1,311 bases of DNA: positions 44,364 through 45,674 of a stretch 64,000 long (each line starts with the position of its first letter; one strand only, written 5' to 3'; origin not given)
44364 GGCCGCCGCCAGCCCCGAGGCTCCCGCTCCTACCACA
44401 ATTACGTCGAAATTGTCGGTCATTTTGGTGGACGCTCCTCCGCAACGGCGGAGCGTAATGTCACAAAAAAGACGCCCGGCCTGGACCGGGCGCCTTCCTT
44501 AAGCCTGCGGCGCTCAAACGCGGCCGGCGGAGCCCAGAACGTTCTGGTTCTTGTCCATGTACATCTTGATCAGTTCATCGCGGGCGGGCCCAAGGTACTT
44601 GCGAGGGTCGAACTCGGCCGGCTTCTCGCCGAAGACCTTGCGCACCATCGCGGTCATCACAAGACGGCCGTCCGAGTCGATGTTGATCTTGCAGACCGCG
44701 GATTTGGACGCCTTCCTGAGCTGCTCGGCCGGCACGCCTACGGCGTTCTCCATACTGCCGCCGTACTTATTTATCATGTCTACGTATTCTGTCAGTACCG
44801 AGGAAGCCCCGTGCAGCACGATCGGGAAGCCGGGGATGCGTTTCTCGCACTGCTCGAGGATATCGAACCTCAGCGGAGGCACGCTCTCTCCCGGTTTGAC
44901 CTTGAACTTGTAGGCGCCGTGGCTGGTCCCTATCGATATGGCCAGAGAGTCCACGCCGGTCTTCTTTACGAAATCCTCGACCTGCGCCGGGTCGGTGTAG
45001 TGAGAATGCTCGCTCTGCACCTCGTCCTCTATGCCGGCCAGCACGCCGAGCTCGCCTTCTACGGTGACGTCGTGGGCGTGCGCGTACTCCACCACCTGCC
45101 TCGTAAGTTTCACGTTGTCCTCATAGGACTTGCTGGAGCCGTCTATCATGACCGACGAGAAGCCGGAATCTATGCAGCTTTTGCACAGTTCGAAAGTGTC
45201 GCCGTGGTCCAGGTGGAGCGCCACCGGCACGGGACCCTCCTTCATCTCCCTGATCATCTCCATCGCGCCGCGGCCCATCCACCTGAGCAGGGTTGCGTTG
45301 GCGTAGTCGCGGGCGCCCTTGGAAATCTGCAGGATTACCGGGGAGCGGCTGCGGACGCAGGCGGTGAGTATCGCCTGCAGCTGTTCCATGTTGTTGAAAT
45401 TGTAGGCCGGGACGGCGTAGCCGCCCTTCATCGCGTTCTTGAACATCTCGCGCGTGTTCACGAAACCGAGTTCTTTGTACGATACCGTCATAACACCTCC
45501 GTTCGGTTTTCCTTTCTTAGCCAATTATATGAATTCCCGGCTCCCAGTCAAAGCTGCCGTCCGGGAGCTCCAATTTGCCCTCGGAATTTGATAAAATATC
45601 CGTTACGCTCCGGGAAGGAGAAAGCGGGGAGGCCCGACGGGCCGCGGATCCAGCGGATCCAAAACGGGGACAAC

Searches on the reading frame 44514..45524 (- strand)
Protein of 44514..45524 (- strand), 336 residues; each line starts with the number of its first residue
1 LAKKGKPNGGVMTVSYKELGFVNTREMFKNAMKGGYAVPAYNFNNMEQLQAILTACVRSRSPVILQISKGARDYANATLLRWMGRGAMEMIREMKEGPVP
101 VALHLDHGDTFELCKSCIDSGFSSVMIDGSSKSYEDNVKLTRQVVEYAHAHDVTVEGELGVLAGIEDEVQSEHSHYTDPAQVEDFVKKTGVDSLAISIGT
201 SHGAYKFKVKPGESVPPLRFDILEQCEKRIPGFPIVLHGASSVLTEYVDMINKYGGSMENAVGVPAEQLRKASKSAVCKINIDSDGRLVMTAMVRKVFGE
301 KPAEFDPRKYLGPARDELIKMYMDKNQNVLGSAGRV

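Call 85: search_protein_families(library=pfam, proteins=[window:44514-45524:-], max_evalue=0.001)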
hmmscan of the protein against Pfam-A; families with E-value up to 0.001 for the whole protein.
window:44514-45524:- (336 aa): 1 family
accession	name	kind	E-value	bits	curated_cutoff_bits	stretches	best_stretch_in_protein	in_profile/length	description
PF01116.26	F_bP_aldolase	-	1.3e-95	320.5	25.5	1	22-335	1-277/277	Fructose-bisphosphate aldolase class-II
